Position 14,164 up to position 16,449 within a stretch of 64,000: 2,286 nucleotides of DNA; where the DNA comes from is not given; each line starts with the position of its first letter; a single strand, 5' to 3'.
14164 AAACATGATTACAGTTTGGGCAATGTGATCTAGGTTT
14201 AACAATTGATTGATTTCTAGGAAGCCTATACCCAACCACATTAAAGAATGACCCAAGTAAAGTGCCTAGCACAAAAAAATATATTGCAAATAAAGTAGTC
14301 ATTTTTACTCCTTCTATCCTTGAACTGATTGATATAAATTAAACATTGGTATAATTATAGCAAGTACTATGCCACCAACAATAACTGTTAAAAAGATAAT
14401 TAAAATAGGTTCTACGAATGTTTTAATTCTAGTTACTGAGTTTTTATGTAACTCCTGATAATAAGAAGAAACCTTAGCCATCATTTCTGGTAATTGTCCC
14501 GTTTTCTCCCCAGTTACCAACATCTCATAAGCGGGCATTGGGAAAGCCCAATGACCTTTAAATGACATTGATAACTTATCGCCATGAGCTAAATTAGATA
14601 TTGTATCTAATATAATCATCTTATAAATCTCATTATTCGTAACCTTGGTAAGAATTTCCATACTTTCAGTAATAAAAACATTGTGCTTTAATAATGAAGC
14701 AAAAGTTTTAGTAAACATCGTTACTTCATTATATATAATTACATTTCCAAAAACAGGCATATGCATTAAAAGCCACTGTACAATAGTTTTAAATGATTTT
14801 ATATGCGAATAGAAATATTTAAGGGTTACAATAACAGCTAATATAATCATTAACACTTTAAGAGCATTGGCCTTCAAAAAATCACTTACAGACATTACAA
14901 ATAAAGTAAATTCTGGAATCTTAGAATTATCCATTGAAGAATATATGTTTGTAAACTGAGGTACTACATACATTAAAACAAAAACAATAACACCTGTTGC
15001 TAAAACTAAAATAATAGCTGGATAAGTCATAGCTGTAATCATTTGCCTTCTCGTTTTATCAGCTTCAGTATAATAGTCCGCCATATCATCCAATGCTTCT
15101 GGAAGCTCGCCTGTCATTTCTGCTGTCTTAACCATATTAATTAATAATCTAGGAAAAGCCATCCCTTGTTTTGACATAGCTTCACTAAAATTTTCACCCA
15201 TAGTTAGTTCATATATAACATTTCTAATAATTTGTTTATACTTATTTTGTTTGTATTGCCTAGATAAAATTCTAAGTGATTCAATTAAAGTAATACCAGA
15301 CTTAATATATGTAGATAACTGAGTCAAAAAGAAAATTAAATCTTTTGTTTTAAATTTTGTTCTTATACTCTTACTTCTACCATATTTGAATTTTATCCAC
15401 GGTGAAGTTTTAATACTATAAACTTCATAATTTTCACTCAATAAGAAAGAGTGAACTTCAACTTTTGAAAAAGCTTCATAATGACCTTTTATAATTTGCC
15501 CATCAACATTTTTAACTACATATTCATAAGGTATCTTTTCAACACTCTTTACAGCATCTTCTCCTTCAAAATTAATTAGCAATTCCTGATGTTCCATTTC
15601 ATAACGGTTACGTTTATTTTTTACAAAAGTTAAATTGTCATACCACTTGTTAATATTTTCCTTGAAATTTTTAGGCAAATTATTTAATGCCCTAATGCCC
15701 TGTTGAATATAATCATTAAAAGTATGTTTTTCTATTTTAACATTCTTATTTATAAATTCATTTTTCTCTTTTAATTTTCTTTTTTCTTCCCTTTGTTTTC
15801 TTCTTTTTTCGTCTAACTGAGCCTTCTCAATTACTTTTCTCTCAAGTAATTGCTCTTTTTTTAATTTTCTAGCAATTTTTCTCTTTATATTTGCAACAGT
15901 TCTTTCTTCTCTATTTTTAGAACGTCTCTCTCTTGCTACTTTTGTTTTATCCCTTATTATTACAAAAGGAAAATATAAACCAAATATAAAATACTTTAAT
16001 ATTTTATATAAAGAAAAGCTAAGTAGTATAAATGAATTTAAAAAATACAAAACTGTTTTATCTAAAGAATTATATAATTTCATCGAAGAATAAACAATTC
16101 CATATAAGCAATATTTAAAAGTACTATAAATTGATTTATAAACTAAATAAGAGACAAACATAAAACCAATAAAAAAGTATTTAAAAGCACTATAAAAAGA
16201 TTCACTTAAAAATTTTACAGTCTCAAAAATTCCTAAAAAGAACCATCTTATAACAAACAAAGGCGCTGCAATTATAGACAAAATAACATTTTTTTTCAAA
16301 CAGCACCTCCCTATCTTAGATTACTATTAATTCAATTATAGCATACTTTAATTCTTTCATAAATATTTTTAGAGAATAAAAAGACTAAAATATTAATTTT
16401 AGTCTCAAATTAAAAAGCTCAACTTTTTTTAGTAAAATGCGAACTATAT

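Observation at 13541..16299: Prepilin peptidase next to a PilC/GspF platform protein with an extra membrane plus KR-rich N-terminal module; no ATPase or pilins adjacent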

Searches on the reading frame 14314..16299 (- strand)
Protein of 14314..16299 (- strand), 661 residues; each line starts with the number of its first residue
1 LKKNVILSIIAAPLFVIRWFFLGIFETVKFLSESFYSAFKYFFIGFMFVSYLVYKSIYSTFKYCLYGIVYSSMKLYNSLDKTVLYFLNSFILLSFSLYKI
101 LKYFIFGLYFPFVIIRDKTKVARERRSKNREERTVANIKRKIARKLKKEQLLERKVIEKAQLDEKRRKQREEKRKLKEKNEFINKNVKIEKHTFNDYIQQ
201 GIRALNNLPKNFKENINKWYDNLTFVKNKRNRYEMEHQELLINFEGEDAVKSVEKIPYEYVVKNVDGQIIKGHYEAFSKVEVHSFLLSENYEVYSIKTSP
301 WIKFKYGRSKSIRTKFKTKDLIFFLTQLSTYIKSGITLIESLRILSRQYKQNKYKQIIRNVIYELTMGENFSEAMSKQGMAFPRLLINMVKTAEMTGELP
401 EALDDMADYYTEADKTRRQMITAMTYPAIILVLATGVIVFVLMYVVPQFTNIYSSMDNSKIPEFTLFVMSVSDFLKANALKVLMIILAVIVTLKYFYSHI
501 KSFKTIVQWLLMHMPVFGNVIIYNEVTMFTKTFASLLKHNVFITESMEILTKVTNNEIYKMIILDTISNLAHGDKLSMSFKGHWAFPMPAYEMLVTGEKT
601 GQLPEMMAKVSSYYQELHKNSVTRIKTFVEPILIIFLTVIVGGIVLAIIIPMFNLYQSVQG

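Call 5: search_protein_families(library=pfam, proteins=[window:14314-16299:-], max_evalue=0.01)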
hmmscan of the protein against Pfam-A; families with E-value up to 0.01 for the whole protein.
window:14314-16299:- (661 aa): 1 family
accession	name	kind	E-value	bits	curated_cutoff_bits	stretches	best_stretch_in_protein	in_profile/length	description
PF00482.28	T2SSF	-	1.1e-51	174.4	25.2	2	324-447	1-125/125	Type II secretion system (T2SS), protein F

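Call 6: search_protein_families(library=ncbifam, proteins=[window:14314-16299:-], max_evalue=0.01)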
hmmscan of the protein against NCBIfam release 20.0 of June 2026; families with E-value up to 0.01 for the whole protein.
window:14314-16299:- (661 aa): 6 families
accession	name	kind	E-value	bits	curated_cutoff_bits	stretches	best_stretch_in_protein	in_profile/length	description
TIGR02120.1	GspF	equivalog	7.4e-78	262.5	424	1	258-658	1-400/401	type II secretion system inner membrane protein GspF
NF052607.1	T4PiliAsmPilCThrm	equivalog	2.4e-75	254.1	700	1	258-656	4-401/406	type IV pilus assembly protein PilC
NF007861.0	PRK10573.1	equivalog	1.2e-65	222.2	401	1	264-659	13-398/401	protein transport protein HofC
NF052606.1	T4PiliAsmPilCMyx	equivalog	3.7e-57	194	700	1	255-659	19-418/419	type IV pilus assembly protein PilC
NF047826.1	T3SSXpsF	equivalog_domain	2e-56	191.6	650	1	258-658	4-403/405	type II secretion system protein XpsF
NF041012.2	T4P_ComGB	equivalog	7.7e-43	147.1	240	1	322-656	4-331/332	competence type IV pilus assembly protein ComGB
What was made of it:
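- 14314..16299 (-): pilC-ext: 661-aa GspF/PilC-family platform protein with a 257-aa N-terminal extension (TTG start, TAG stop). Two Pfam T2SSF stretches, and NCBIfam GspF/PilC models aligned to aa 258-659 (calls 5, 6).
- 15370..15528 (-): aa 258-310: PilC/GspF N-domain (beta-beta-alpha-beta), motif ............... The NCBIfam PilC/GspF alignments begin here (call 6).
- Closest known: PilC platform proteins of type IVa pili. Same: The NCBIfam Thermus PilC model aligns to aa 258-656 (call 6).
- Closest known: GspF/PulF/EpsF of type II secretion systems. Same: Best NCBIfam model: TIGR02120, E 7e-78, aligned over model positions 1-400 (call 6).
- Closest known: ComGB/ComC of the Gram-positive competence. 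Different: The ComGB model covers only aa 322-656 and scores 147 bits against a cut-off of 240 (call 6).
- Checked: NCBIfam GspF and PilC models align end to end with aa 258-659 (calls 5, 6).
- Calls 5 and 6: two T2SSF domains; full-length GspF/PilC alignment of aa 258-659. The ComGB model scores 147 bits against a cut-off of 240 and covers only aa 322-656 (call 6).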

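Call 8: find_homologous_proteins(query=window:14314-16299:-, max_evalue=1e-10)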
Query window:14314-16299:- (661 aa): 3415 proteins with E <= 1e-10 among 8000 candidates; the best 120 are listed.
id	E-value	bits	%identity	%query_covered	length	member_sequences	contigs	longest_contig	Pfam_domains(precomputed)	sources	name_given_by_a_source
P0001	0.0e+0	1434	100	100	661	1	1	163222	PF00482.29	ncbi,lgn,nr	ncbi:MAG: type II secretion system F family protein [Bacilli bacterium]|nr:type II secretion system 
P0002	0.0e+0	1067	72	100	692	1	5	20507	PF00482.29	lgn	-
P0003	5.7e-292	988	71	94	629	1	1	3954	PF00482.29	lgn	-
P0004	2.7e-285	966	67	99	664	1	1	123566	PF00482.29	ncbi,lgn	-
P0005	6.1e-273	925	64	99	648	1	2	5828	PF00482.29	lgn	-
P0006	1.7e-271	920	67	94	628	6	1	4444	PF00482.29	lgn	-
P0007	1.9e-271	920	69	91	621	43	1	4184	PF00482.29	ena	-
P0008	1.9e-269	914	68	93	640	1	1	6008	PF00482.29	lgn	-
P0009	2.4e-268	910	67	92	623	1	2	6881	PF00482.29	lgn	-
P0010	7.8e-268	908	74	83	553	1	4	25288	PF00482.29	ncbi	ncbi:MAG: type II secretion system F family protein [Bacilli bacterium]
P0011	1.2e-267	908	68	92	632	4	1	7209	PF00482.29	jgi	-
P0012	1.2e-266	904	67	92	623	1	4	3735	PF00482.29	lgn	-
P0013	6.1e-266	902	67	92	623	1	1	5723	PF00482.29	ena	-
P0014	1.0e-263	895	63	97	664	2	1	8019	PF00482.29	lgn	-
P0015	6.8e-256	869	61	99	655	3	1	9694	PF00482.29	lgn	-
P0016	4.2e-252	856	61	99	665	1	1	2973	PF00482.29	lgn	-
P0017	4.5e-226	770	56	99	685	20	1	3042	PF00482.29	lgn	-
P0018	1.1e-221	756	55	99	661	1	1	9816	PF00482.29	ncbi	-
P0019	2.8e-219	748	52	99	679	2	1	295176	PF00482.29,PF28597.1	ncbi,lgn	ncbi:MAG: type II secretion system F family protein [Ignavibacteriales bacterium]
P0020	9.2e-219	746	53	99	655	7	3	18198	PF00482.29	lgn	-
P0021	1.0e-218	746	58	83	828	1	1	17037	PF00482.29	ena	-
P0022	1.5e-217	742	55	95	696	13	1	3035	PF00482.29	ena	-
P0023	2.9e-217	741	56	90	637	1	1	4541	PF00482.29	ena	-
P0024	4.1e-217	741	54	97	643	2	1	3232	PF00482.29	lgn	-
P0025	6.0e-217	740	56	94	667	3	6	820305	PF00482.29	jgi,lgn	-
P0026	1.0e-216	739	55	93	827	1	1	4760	PF00482.29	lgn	-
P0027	1.4e-216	739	53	97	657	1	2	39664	PF00482.29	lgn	-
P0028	3.5e-216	738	54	94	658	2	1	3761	PF00482.29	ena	-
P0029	3.8e-215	734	65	75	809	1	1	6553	PF00482.29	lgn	-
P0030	6.9e-215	733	51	97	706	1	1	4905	PF00482.29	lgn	-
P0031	8.4e-215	733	55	94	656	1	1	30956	PF00482.29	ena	-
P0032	9.1e-215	733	55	94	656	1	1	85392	PF00482.29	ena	-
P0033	2.4e-214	732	65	75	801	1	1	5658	PF00482.29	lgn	-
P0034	3.1e-214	731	54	97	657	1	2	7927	PF00482.29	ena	-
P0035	5.6e-214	730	58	94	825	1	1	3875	PF00482.29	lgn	-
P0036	5.7e-214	730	60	83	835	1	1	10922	PF00482.29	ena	-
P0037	8.3e-214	730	57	97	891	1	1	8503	PF00482.29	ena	-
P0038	9.9e-214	730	55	99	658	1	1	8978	PF00482.29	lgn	-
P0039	8.6e-213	726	54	97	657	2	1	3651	PF00482.29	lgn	-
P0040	9.7e-213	726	56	92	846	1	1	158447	PF00482.29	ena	-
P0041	1.2e-212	726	51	99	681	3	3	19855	PF00482.29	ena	-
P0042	3.3e-212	724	51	98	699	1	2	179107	PF00482.29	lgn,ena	-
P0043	4.1e-212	724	56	94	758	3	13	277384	PF00482.29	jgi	-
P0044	4.6e-212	724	52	98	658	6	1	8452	PF00482.29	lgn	-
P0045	4.7e-212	724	52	99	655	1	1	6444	PF00482.29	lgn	-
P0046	5.5e-212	724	52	99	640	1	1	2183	PF00482.29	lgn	-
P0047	8.7e-212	723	55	98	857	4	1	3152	PF00482.29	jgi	-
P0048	1.5e-211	722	53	96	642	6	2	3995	PF00482.29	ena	-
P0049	1.6e-211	722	52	99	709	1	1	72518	PF00482.29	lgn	-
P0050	2.1e-211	722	52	99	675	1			PF00482.29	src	-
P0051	4.0e-211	721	53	99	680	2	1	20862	PF00482.29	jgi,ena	-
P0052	5.3e-211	720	55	96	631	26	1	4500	PF00482.29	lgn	-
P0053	6.0e-211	720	55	93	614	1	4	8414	PF00482.29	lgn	-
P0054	6.5e-211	720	52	99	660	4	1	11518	PF00482.29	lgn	-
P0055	6.7e-211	720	52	97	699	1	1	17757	PF00482.29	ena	-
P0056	6.9e-211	720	53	97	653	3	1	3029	PF00482.29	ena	-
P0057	7.3e-211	720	52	98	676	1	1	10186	PF00482.29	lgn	-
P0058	1.1e-210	719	54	96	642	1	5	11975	PF00482.29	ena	-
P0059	1.2e-210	719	53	97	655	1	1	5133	PF00482.29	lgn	-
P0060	1.2e-210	719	52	97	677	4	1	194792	PF00482.29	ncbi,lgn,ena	-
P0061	1.4e-210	719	54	93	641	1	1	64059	PF00482.29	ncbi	-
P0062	1.5e-210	719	54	97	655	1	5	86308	PF00482.29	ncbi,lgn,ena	-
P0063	1.9e-210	719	55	93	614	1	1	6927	PF00482.29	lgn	-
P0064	1.9e-210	719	54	96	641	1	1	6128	PF00482.29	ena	-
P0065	2.0e-210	719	54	96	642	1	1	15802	PF00482.29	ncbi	-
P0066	2.9e-210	718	54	98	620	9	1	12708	PF00482.29,PF28597.1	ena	-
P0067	3.1e-210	718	53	97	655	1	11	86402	PF00482.29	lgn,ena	-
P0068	3.2e-210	718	54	96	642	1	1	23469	PF00482.29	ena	-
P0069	3.5e-210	718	54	94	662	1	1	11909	PF00482.29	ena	-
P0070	3.5e-210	718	53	97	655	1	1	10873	PF00482.29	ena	-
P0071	3.6e-210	718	57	94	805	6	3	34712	PF00482.29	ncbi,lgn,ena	-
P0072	3.6e-210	718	54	96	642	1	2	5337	PF00482.29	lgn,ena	-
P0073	4.4e-210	717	56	94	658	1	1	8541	PF00482.29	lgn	-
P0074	4.5e-210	717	54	96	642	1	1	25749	PF00482.29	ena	-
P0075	4.7e-210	717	53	97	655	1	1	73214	PF00482.29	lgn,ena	-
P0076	4.8e-210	717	54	96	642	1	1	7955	PF00482.29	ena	-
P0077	4.9e-210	717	52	98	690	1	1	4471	PF00482.29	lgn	-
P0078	5.5e-210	717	54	93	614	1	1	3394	PF00482.29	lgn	-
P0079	5.5e-210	717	53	97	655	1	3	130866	PF00482.29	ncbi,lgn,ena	-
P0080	6.2e-210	717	52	99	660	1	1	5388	PF00482.29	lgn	-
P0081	6.6e-210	717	53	96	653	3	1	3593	PF00482.29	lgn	-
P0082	6.8e-210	717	54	96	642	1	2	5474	PF00482.29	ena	-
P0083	6.9e-210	717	53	96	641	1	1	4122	PF00482.29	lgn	-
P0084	8.4e-210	717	52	99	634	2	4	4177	PF00482.29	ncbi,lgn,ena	-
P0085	9.2e-210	716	56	94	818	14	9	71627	PF00482.29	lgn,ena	-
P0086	1.0e-209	716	53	97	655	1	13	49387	PF00482.29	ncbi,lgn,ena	-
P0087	1.0e-209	716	52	99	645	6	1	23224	PF00482.29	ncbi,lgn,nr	ncbi:MAG: type II secretion system F family protein [Bacilli bacterium]|nr:type II secretion system 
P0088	1.0e-209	716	53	96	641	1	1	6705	PF00482.29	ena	-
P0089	1.2e-209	716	55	98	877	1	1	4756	PF00482.29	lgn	-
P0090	1.3e-209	716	54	96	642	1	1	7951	PF00482.29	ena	-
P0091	1.4e-209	716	53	96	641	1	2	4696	PF00482.29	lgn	-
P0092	1.6e-209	716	54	96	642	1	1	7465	PF00482.29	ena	-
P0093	2.0e-209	715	54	94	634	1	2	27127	PF00482.29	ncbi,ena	-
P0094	2.2e-209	715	53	97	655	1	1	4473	PF00482.29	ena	-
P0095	2.5e-209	715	53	97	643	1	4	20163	PF00482.29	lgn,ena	-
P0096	2.5e-209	715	54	94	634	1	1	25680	PF00482.29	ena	-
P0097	2.9e-209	715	54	93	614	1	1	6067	PF00482.29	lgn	-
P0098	3.0e-209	715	52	97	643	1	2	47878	PF00482.29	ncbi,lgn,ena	-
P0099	3.8e-209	714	54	97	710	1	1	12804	PF00482.29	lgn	-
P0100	4.2e-209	714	54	96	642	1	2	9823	PF00482.29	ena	-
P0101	4.4e-209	714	52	97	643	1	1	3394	PF00482.29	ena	-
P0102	4.6e-209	714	53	97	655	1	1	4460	PF00482.29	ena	-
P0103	5.0e-209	714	61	78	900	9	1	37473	PF00482.29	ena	-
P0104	7.7e-209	713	55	82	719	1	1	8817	PF00482.29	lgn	-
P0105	1.0e-208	713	56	83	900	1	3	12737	PF00482.29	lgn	-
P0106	1.0e-208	713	56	94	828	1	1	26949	PF00482.29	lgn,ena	-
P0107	1.1e-208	713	56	94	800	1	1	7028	PF00482.29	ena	-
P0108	1.2e-208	713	52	97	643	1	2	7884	PF00482.29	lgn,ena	-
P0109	1.5e-208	712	49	99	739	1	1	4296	PF00482.29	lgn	-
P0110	1.5e-208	712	54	99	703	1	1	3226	PF00482.29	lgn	-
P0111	1.5e-208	712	56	87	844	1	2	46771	PF00482.29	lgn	-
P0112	1.6e-208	712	62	73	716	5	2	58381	PF00482.29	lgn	-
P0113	1.7e-208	712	52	97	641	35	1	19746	PF00482.29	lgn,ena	-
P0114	2.0e-208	712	52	97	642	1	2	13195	PF00482.29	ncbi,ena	-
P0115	2.3e-208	712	55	94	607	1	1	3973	PF00482.29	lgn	-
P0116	2.3e-208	712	56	94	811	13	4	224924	PF00482.29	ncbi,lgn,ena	-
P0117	3.2e-208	711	54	96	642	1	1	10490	PF00482.29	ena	-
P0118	3.6e-208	711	52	99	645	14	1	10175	PF00482.29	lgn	-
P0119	4.0e-208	711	53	99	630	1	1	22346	PF00482.29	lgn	-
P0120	4.0e-208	711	55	95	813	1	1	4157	PF00482.29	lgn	-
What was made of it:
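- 14314..16299 (-): An identical protein, P0001, is named 'type II secretion system F family protein [Bacilli bacterium]' (call 8).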

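Call 11: find_encoding_contigs(protein=P0025, flank=10000, max_places=2)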
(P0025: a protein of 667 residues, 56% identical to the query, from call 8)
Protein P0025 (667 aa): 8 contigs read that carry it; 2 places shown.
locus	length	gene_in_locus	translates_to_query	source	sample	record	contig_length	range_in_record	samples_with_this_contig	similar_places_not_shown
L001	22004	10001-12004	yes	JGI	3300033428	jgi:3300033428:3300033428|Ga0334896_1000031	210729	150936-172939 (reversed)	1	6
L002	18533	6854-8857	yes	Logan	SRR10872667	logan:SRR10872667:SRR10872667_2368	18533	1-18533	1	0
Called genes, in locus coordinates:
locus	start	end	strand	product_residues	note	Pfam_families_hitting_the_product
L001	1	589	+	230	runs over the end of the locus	PF10531:SLBB, PF22461:SLBB_2 (faint), PF12836:HHH_3, PF00633:HHH (weak)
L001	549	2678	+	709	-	PF13567:DUF4131, PF03772:Competence, PF00753:Lactamase_B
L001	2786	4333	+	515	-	-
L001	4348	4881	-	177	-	PF20122:DUF6512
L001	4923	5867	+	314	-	PF03851:UvdE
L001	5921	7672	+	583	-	PF01807:Zn_ribbon_DnaG, PF08275:DNAG_N, PF01751:Toprim, PF13362:Toprim_3, PF13662:Toprim_4, PF13155:Toprim_2, PF10410:DnaB_bind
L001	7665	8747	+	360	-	PF03979:Sigma70_r1_1, PF00140:Sigma70_r1_2, PF04542:Sigma70_r2, PF04539:Sigma70_r3, PF04545:Sigma70_r4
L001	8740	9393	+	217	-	PF02475:TRM5-TYW2_MTfase (faint), PF12847:Methyltransf_18, PF13847:Methyltransf_31 (faint), PF04816:TrmK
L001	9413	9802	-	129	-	PF14181:YqfQ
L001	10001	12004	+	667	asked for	PF00482:T2SSF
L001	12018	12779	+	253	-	PF06750:A24_N_bact, PF01478:Peptidase_A24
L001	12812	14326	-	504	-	PF00437:T2SSE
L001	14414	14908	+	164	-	-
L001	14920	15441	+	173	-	-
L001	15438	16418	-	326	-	PF07670:Gate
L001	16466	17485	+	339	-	PF13180:PDZ_2, PF05362:Lon_C (weak)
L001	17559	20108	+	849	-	PF01624:MutS_I, PF05188:MutS_II, PF05192:MutS_III, PF05190:MutS_IV, PF00488:MutS_V, PF27441:MutS_C (weak)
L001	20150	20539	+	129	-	-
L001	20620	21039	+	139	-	PF01029:NusB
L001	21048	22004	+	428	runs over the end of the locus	PF13742:tRNA_anti_2, PF01336:tRNA_anti-codon, PF02601:Exonuc_VII_L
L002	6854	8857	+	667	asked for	PF00482:T2SSF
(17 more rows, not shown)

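Call 12: find_encoding_contigs(protein=P0019, flank=10000, max_places=2)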
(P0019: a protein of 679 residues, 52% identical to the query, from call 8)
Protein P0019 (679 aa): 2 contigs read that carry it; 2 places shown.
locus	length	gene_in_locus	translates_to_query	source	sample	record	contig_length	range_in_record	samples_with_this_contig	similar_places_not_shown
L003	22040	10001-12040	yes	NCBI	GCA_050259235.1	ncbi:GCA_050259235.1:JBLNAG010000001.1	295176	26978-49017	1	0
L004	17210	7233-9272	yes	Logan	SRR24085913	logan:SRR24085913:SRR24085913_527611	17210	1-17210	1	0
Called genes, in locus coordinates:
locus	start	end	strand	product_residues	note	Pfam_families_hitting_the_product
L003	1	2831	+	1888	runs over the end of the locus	-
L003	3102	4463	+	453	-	-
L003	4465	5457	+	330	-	PF09992:NAGPA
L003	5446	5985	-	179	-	PF20122:DUF6512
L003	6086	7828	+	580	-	PF01807:Zn_ribbon_DnaG, PF08275:DNAG_N, PF01751:Toprim, PF13155:Toprim_2, PF13662:Toprim_4, PF10410:DnaB_bind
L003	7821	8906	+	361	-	PF03979:Sigma70_r1_1, PF00140:Sigma70_r1_2, PF04542:Sigma70_r2, PF04539:Sigma70_r3, PF04545:Sigma70_r4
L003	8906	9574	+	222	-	PF06325:PrmA (weak), PF12847:Methyltransf_18, PF04816:TrmK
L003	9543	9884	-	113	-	PF14181:YqfQ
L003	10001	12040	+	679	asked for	PF28597:T2SSF_N (weak), PF00482:T2SSF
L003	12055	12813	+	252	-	PF06750:A24_N_bact, PF01478:Peptidase_A24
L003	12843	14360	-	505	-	PF00437:T2SSE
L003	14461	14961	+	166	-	-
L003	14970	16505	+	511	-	PF12810:ALK_LTK_GRD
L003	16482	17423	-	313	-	PF07670:Gate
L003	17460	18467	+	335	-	PF13180:PDZ_2 (weak), PF05362:Lon_C (weak)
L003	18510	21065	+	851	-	PF01624:MutS_I, PF05188:MutS_II, PF05192:MutS_III, PF05190:MutS_IV, PF00488:MutS_V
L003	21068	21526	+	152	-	-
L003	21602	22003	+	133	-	PF01029:NusB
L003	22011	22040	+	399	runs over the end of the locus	PF13742:tRNA_anti_2, PF01336:tRNA_anti-codon, PF02601:Exonuc_VII_L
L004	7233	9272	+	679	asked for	PF28597:T2SSF_N (weak), PF00482:T2SSF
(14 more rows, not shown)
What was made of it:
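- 15370..15528 (-): Homologue P0019 has a weak PF28597 T2SSF_N hit (call 12).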

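Call 13: find_encoding_contigs(protein=P0116, flank=10000, max_places=2)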
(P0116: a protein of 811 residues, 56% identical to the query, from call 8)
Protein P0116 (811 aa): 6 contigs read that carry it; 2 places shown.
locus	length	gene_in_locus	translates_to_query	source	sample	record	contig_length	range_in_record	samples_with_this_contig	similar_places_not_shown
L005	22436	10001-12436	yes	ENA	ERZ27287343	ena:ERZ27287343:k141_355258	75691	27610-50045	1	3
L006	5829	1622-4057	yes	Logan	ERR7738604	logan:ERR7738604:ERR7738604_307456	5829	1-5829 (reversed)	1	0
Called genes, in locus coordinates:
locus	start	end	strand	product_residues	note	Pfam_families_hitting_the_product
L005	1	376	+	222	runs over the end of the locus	PF01746:tRNA_m1G_MT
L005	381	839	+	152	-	-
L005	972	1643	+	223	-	PF10531:SLBB, PF00633:HHH (weak), PF12836:HHH_3, PF14520:HHH_5 (faint)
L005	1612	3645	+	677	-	PF13567:DUF4131, PF03772:Competence, PF00753:Lactamase_B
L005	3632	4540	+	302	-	PF17761:DUF1016_N, PF06250:YhcG_C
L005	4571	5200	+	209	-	PF00882:Zn_dep_PLPC (faint)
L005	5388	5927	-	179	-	PF20122:DUF6512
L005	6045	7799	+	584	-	PF01807:Zn_ribbon_DnaG, PF08275:DNAG_N, PF01751:Toprim, PF13362:Toprim_3 (weak), PF13662:Toprim_4, PF13155:Toprim_2, PF10410:DnaB_bind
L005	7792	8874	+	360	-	PF03979:Sigma70_r1_1, PF00140:Sigma70_r1_2, PF04542:Sigma70_r2, PF04539:Sigma70_r3, PF04545:Sigma70_r4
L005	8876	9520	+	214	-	PF05175:MTS (weak), PF12847:Methyltransf_18, PF04816:TrmK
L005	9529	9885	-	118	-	PF14181:YqfQ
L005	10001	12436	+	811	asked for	PF00482:T2SSF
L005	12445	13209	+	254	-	PF06750:A24_N_bact, PF01478:Peptidase_A24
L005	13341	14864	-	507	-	PF00437:T2SSE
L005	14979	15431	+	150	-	-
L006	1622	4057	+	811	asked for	PF00482:T2SSF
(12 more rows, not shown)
